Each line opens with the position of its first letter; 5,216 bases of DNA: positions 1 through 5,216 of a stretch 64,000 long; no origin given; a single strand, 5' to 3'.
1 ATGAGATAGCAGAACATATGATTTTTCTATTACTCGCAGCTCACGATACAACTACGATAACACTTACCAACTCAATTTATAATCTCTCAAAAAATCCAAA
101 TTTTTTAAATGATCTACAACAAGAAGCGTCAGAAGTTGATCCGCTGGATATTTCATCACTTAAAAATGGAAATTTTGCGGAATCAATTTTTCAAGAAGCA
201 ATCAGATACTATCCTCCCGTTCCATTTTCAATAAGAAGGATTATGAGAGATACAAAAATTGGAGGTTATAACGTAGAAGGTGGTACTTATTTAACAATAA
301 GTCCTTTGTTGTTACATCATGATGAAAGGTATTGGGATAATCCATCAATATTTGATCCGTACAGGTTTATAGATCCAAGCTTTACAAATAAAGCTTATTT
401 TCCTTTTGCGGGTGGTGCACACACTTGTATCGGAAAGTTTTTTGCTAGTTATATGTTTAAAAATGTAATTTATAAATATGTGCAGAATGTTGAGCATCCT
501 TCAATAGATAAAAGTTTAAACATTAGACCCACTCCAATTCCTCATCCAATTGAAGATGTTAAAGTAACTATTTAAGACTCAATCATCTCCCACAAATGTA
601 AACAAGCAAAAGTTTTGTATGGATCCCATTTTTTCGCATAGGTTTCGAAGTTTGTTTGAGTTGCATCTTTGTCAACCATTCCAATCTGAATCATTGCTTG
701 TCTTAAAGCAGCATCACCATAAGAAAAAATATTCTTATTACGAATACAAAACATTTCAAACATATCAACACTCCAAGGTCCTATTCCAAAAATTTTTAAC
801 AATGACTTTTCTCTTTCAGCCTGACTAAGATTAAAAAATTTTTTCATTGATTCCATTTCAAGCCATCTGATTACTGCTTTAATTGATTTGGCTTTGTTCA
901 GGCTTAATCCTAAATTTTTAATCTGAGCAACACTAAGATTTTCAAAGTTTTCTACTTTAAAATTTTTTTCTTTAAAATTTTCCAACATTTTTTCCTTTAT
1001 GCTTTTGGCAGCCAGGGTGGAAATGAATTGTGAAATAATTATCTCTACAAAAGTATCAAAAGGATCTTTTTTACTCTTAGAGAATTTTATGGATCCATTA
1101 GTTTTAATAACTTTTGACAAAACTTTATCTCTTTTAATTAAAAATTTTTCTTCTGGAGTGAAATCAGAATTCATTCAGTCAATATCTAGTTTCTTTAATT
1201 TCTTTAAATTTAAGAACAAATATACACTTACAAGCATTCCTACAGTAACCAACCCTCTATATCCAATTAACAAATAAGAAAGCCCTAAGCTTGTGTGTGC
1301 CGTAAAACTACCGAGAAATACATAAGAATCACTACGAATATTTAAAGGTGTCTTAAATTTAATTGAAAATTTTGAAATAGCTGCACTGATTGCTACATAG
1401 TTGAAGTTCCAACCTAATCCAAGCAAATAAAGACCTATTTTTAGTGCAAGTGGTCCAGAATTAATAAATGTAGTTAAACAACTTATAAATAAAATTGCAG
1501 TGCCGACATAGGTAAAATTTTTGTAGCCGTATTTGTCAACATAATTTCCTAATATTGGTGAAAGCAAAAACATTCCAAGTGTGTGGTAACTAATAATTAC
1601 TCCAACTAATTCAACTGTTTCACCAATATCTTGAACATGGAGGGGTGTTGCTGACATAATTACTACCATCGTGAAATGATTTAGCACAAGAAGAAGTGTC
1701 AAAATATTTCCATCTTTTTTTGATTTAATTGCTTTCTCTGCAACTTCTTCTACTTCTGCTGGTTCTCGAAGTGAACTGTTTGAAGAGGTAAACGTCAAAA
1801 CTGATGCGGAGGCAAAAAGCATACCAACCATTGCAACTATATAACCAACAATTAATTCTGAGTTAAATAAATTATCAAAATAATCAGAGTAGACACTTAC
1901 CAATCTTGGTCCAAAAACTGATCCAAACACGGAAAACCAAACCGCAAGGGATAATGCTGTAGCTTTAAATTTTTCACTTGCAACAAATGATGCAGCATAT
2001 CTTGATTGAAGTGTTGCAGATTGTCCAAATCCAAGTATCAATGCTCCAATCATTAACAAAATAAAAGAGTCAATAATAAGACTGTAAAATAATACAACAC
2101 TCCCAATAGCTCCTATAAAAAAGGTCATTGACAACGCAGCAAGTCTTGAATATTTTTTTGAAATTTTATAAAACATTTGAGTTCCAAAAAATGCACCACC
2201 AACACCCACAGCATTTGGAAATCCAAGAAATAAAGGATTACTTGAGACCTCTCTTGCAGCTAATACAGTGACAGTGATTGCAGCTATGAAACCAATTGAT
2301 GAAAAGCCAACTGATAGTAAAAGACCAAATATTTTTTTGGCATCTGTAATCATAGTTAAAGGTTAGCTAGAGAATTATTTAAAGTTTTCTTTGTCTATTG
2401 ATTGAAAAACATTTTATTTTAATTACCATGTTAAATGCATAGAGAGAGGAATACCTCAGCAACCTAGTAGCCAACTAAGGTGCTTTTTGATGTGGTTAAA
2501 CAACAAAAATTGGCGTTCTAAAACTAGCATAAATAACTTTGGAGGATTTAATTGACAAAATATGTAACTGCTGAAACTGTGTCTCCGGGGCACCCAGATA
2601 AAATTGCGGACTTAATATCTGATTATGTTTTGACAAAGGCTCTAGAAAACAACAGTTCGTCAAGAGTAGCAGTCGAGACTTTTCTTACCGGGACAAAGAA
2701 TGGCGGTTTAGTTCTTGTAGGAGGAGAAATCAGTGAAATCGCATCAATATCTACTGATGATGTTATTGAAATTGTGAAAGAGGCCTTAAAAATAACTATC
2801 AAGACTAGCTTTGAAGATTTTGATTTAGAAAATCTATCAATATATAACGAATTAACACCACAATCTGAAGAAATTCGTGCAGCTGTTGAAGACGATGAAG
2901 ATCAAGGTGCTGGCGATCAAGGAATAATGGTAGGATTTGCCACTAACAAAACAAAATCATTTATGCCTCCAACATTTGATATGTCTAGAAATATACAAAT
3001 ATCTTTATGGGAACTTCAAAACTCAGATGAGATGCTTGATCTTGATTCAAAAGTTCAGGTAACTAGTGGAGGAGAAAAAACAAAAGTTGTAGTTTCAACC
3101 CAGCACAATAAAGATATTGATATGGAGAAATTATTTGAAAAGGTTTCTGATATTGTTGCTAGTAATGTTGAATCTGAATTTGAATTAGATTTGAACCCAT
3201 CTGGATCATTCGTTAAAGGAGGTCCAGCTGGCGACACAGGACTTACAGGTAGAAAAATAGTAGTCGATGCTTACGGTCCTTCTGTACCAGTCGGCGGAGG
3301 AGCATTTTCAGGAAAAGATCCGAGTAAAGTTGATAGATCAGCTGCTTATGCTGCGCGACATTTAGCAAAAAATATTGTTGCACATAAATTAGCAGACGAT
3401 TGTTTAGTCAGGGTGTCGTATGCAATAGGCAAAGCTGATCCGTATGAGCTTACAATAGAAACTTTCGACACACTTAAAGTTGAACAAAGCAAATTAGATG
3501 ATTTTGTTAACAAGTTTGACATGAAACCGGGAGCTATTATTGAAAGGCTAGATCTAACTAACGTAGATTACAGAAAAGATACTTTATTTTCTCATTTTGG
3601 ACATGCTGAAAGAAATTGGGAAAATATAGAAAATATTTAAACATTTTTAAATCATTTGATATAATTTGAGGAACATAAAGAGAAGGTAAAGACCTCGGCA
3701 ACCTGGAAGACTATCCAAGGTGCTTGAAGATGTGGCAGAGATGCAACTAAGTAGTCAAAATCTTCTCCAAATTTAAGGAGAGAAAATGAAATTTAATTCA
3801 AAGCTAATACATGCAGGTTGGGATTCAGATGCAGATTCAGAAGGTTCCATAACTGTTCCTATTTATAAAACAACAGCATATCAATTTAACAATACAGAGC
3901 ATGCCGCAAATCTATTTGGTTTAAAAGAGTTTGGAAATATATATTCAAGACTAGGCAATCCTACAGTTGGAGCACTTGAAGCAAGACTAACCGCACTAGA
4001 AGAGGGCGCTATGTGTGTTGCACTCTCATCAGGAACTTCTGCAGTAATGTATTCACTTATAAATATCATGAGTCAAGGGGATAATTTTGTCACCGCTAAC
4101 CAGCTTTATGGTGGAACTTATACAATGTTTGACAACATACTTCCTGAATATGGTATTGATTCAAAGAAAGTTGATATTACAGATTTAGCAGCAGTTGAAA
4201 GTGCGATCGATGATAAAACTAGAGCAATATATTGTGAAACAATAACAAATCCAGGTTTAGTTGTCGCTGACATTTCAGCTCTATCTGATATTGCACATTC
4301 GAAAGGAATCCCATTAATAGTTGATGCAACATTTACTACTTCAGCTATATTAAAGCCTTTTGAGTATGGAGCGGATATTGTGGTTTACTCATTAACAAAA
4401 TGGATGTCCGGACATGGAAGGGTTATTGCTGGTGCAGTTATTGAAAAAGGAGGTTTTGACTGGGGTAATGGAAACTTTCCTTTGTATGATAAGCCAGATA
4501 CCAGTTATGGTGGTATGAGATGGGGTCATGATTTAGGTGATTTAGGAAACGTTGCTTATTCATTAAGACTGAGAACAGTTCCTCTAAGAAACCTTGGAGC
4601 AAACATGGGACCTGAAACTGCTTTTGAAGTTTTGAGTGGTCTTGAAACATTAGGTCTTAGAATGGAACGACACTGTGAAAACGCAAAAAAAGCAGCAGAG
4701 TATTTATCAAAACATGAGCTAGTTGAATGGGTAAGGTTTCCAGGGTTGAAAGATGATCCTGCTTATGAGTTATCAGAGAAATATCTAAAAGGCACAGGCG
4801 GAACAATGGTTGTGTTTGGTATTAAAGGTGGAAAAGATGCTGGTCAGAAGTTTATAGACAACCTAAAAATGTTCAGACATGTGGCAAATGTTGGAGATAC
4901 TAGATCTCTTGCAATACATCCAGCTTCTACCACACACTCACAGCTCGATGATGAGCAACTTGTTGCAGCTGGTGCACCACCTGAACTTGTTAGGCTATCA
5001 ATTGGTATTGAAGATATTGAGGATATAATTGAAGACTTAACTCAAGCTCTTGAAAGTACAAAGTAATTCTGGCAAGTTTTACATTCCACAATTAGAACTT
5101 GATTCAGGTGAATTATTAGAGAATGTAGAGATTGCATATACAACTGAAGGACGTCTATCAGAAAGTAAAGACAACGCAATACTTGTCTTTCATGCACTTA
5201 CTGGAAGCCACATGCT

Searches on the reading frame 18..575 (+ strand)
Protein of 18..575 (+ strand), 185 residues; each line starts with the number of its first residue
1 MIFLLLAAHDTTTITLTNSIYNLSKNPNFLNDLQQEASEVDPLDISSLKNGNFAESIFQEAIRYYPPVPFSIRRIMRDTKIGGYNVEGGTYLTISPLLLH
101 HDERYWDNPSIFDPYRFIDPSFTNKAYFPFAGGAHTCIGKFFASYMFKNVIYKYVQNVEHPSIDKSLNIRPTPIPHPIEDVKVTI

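Call 47: search_protein_families(library=pfam, proteins=[window:18-575:+], max_evalue=0.00001)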
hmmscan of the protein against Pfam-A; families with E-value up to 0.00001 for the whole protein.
window:18-575:+ (185 aa): 1 family
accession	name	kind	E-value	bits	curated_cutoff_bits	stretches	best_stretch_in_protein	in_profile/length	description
PF00067.27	p450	-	1.2e-35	123.6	22.8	1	4-160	270-434/462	Cytochrome P450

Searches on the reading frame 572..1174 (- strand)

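Call 47: search_protein_families(library=pfam, proteins=[window:572-1174:-], max_evalue=0.00001)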
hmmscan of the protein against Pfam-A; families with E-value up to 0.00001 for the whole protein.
window:572-1174:- (200 aa): 1 family
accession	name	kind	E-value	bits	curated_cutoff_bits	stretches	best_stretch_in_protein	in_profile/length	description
PF00730.31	HhH-GPD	-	8.2e-09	36.2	26.2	1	43-183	1-106/108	HhH-GPD superfamily base excision DNA repair protein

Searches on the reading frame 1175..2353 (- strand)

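Call 47: search_protein_families(library=pfam, proteins=[window:1175-2353:-], max_evalue=0.00001)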
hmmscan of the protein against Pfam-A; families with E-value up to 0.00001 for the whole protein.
window:1175-2353:- (392 aa): 2 families
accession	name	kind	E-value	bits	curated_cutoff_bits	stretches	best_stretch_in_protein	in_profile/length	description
PF07690.21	MFS_1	-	6.7e-18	65.2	33.4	1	13-329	3-322/347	Major Facilitator Superfamily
PF00083.30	Sugar_tr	-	5.4e-07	29.3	22.3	0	53-180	58-190/452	Sugar (and other) transporter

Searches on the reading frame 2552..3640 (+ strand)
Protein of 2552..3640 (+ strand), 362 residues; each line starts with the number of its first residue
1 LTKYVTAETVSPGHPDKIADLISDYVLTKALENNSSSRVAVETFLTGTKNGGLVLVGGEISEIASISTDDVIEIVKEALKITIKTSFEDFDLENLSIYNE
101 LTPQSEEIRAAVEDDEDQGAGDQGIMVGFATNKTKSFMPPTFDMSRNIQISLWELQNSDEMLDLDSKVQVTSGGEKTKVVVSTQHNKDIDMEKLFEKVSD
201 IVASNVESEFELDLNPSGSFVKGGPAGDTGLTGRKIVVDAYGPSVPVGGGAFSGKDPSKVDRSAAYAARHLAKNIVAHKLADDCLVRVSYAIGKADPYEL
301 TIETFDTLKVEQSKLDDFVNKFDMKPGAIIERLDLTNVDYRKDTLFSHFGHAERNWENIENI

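Call 47: search_protein_families(library=pfam, proteins=[window:2552-3640:+], max_evalue=0.00001)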
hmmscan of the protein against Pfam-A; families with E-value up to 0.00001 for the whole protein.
window:2552-3640:+ (362 aa): 3 families
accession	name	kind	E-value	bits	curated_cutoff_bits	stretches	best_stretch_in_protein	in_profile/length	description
PF02773.21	S-AdoMet_synt_C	-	5.2e-55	185.6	25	1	223-357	2-137/138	S-adenosylmethionine synthetase, C-terminal domain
PF00438.25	S-AdoMet_synt_N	-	1.6e-19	70.7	33.1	1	4-105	3-98/99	S-adenosylmethionine synthetase, N-terminal domain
PF02772.21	S-AdoMet_synt_M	-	5.8e-19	68.8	29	1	117-220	1-120/120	S-adenosylmethionine synthetase, central domain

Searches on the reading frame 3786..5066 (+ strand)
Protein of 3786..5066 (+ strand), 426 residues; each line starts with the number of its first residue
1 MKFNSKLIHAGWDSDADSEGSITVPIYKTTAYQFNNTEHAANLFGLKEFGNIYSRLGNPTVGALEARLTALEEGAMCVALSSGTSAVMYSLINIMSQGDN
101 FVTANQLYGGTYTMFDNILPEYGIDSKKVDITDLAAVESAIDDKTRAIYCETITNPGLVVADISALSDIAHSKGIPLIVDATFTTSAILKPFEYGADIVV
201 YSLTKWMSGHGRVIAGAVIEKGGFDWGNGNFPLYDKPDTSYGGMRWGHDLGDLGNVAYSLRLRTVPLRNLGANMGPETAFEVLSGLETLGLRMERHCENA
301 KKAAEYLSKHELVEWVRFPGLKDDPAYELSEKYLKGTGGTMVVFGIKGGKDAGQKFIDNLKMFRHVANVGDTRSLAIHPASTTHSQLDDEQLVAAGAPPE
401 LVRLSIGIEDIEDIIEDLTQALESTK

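Call 47: search_protein_families(library=pfam, proteins=[window:3786-5066:+], max_evalue=0.00001)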
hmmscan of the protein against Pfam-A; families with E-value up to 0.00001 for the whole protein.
window:3786-5066:+ (426 aa): 3 families
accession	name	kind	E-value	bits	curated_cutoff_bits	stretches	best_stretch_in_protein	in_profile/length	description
PF01053.26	Cys_Met_Meta_PP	-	3.1e-126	421.4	27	1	5-423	2-381/381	Cys/Met metabolism PLP-dependent enzyme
PF01041.23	DegT_DnrJ_EryC1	-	6.4e-09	35.9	19.8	1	59-182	24-147/360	DegT/DnrJ/EryC1/StrS aminotransferase family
PF00155.27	Aminotran_1_2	-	9.6e-06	25.4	19.7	0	78-211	69-225/361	Aminotransferase class I and II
